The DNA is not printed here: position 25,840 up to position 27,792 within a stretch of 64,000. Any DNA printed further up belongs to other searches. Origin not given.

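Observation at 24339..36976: Eight consecutive, translationally coupled GT-C genes with a shared C-terminal soluble domain (tandem family expansion)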

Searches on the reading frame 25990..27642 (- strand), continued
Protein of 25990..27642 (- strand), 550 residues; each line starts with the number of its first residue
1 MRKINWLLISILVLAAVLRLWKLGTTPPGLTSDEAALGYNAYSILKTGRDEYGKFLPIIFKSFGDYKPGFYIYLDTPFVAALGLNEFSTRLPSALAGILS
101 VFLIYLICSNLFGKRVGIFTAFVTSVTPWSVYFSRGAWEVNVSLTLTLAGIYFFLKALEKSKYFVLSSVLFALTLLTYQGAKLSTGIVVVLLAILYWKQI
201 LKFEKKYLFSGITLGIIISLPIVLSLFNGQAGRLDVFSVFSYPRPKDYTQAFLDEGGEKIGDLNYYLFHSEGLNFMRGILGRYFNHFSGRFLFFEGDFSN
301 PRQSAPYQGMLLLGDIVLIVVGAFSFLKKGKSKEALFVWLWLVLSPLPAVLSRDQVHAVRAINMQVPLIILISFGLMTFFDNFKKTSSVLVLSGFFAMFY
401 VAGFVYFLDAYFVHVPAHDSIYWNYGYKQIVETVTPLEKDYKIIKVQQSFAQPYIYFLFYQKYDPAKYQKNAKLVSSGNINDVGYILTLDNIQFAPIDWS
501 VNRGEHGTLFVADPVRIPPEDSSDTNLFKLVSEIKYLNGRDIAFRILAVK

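Call 36: predict_structure(alignment_id=A3)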
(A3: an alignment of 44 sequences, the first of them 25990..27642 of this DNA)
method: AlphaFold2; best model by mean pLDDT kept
length: 550 residues; sequences in the alignment: 44
mean_pLDDT: 86.4   pTM: 0.88
mean pLDDT of the five models: 86.4, 86.0, 85.4, 83.2, 80.3
residues with pLDDT >= 90: 291; 70-90: 193; 50-70: 56; < 50: 10
segments of 3 or more residues with pLDDT < 50: 234-236, 478-481
pLDDT, mean of each block of 10 residues (from residue 1): 79 98 91 90 93 82 72 93 95 96 98 96 97 85 94 98 97 81 82 97 96 91 70 51 58 72 72 73 89 88 87 94 91 94 87 73 94 93 75 86 94 87 90 94 87 89 92 58 71 89 88 89 89 91 92
secondary structure, 60 per line:
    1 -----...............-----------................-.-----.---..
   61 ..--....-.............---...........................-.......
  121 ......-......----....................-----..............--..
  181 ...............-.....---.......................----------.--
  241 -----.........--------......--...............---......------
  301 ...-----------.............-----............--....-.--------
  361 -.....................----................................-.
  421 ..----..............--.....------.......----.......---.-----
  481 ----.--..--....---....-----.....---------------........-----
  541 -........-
elements in order: H6-20 H32-47 E59-62 E65-68 H70-82 H86-112 H114-126 H128-133 H138-157 H163-176 H179-195 H197-201 H205-227 H246-254 H263-268 H271-285 H289-294 H315-327 H333-344 H347-350 H362-382 H387-418 H427-440 E443-447 H454-460 H465-471 E492-495 H499-502 E508-512 E528-535 E542-549

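Call 39: fold_search(model_id=the predicted structure, library=pdb)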
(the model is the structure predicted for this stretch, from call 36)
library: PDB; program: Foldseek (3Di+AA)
matches with E <= 10: 165; with E <= 0.001: 24
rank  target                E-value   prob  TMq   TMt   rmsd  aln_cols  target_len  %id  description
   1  5f15                  4.9e-08  1.00  0.55  0.56  11.1       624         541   12  Crystal Structure of ArnT from Cupriavidus metallidurans bound to Undecaprenyl phosphate (released 2016-02-17)
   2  5ezm                  1.3e-07  1.00  0.54  0.55  10.7       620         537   11  Crystal Structure of ArnT from Cupriavidus metallidurans in the apo state (released 2016-02-17)
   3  8age_A                1.3e-07  1.00  0.52  0.45  14.2       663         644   14  Structure of yeast oligosaccharylransferase complex with acceptor peptide bound (released 2022-12-07)
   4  3wak                  1.9e-07  1.00  0.48  0.33  14.1       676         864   12  Crystal structure of the Archaeoglobus fulgidus oligosaccharyltransferase (O29867_ARCFU) in the apo form (released 2013-10-30)
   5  3waj                  3.1e-07  1.00  0.48  0.35  13.1       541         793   14  Crystal structure of the Archaeoglobus fulgidus oligosaccharyltransferase (O29867_ARCFU) complex with Zn and sulfate (released 2013-10-30)
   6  8b6l_I                4.2e-07  1.00  0.48  0.40  13.3       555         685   12  Subtomogram average of the human Sec61-TRAP-OSTA-translocon (released 2022-12-07)
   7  7e9s_A                5.2e-07  1.00  0.49  0.33  13.0       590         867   14  Archaeal oligosaccharyltransferase AglB from Archaeoglobus fulgidus in complex with an inhibitory peptide and a dolich (released 2021-09-08)
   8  8agc_A                6.8e-07  1.00  0.50  0.41  13.1       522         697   15  Structure of yeast oligosaccharylransferase complex with lipid-linked oligosaccharide and non-acceptor peptide bound (released 2022-12-07)
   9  7oci_F                8.1e-07  1.00  0.49  0.43  12.0       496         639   14  Cryo-EM structure of yeast Ost6p containing oligosaccharyltransferase complex (released 2022-02-16)
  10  5gmy_A                8.8e-07  1.00  0.47  0.33  13.2       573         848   14  Crystal structure of the Archaeoglobus fulgidus oligosaccharyltransferase (O29867_ARCFU) tethered with an acceptor pep (released 2017-02-01)
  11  6ezn_F                1.0e-06  1.00  0.48  0.41  12.2       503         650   12  Cryo-EM structure of the yeast oligosaccharyltransferase (OST) complex (released 2018-01-17)
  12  6s7o_A                2.2e-06  1.00  0.50  0.43  13.2       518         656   12  Cryo-EM structure of human oligosaccharyltransferase complex OST-A (released 2019-12-18)
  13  6gxc_A                2.3e-06  1.00  0.46  0.37  13.5       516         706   14  Bacterial oligosaccharyltransferase PglB in complex with an inhibitory peptide and a reactive lipid-linked oligosaccha (released 2018-11-14)
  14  6s7t_A                2.4e-06  1.00  0.51  0.41  13.4       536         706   11  Cryo-EM structure of human oligosaccharyltransferase complex OST-B (released 2019-12-18)
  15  6c26_A                2.4e-06  1.00  0.47  0.41  15.4       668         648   12  The Cryo-EM structure of a eukaryotic oligosaccharyl transferase complex (released 2018-01-31)
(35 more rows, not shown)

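Call 59: find_related_loci(query=A3, collection=genome_contigs, flank=10000)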
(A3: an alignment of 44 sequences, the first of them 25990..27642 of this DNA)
Query A3 (550 aa) in genome_contigs; peptide patterns used: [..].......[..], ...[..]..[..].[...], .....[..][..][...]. (x = any residue, [..] = any of these).
599 stretches matched a pattern (row limit reached: there are more); 537 encode a relative of the query (tblastn E <= 1e-3); the best 80 are kept; 80 distinct loci.
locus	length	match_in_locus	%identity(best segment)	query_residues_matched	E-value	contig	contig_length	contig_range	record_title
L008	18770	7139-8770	68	1-549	0e+0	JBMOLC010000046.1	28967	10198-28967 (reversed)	MAG: Patescibacteria group bacterium isolate Betzabe_MAG014 MAG014_46, whole genome shotgun sequence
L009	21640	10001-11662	66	5-550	0e+0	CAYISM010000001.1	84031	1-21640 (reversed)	MAG TPA_asm: uncultured Gammaproteobacteria bacterium isolate ERP119705_co3_788 genome assembly, contig: NODE_170_length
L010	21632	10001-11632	64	8-550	0e+0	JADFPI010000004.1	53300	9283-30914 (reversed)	MAG: Patescibacteria group bacterium isolate B72T1L10 B72T1L10_NODE492, whole genome shotgun sequence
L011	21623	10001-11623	61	5-550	0e+0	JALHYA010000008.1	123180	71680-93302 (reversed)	MAG: Patescibacteria group bacterium isolate PFL142 seq_1300431, whole genome shotgun sequence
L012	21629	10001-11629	61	7-550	0e+0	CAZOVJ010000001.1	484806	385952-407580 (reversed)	MAG TPA_asm: uncultured Gammaproteobacteria bacterium isolate SRP068000_co4_46 genome assembly, contig: NODE_3_length_48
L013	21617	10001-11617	61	7-550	0e+0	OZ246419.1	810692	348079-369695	MAG: uncultured Gammaproteobacteria bacterium isolate binchicken_co84_156 genome assembly, chromosome: 1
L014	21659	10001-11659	59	7-550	0e+0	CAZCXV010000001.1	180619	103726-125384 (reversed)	MAG TPA_asm: uncultured Gammaproteobacteria bacterium isolate SRP062349_co2_267 genome assembly, contig: NODE_32_length_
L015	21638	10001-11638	61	7-550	0e+0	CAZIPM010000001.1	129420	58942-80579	MAG TPA_asm: uncultured Gammaproteobacteria bacterium isolate SRP050083_co2_604 genome assembly, contig: NODE_30_length_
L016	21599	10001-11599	63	11-547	0e+0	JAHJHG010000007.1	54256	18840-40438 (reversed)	MAG: Patescibacteria group bacterium isolate Modern_marine_planktonic.mb.16 Modern_marine_plan.mb.16_k141_695771, whole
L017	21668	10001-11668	61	11-550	0e+0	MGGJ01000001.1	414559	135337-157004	MAG: Candidatus Woesebacteria bacterium RIFCSPHIGHO2_01_FULL_39_32 rifcsphigho2_01_scaffold_107, whole genome shotgun se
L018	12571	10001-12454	59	1-550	0e+0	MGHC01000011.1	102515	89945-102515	MAG: Candidatus Woesebacteria bacterium RIFCSPLOWO2_01_FULL_39_10 rifcsplowo2_01_scaffold_2422, whole genome shotgun seq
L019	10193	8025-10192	60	7-550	0e+0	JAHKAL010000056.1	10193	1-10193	MAG: Patescibacteria group bacterium isolate Undefined_mixed_planktonic.mb.4 Undefined_mixed_pla.mb.4_k141_1051416, whol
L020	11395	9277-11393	58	4-550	0e+0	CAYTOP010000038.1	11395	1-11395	MAG TPA_asm: uncultured Gammaproteobacteria bacterium isolate SRP050083_co1_427 genome assembly, contig: NODE_2645_lengt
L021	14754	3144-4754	58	7-550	0e+0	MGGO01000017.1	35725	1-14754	MAG: Candidatus Woesebacteria bacterium RIFCSPHIGHO2_01_FULL_44_10 rifcsphigho2_01_scaffold_4208, whole genome shotgun s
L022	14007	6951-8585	59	1-549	0e+0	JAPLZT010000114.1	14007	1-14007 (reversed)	MAG: Candidatus Woesebacteria bacterium isolate LacPavin_0920_WC90_MAG_37_8 LacPavin_0920_WC90_scaffold_2130171, whole g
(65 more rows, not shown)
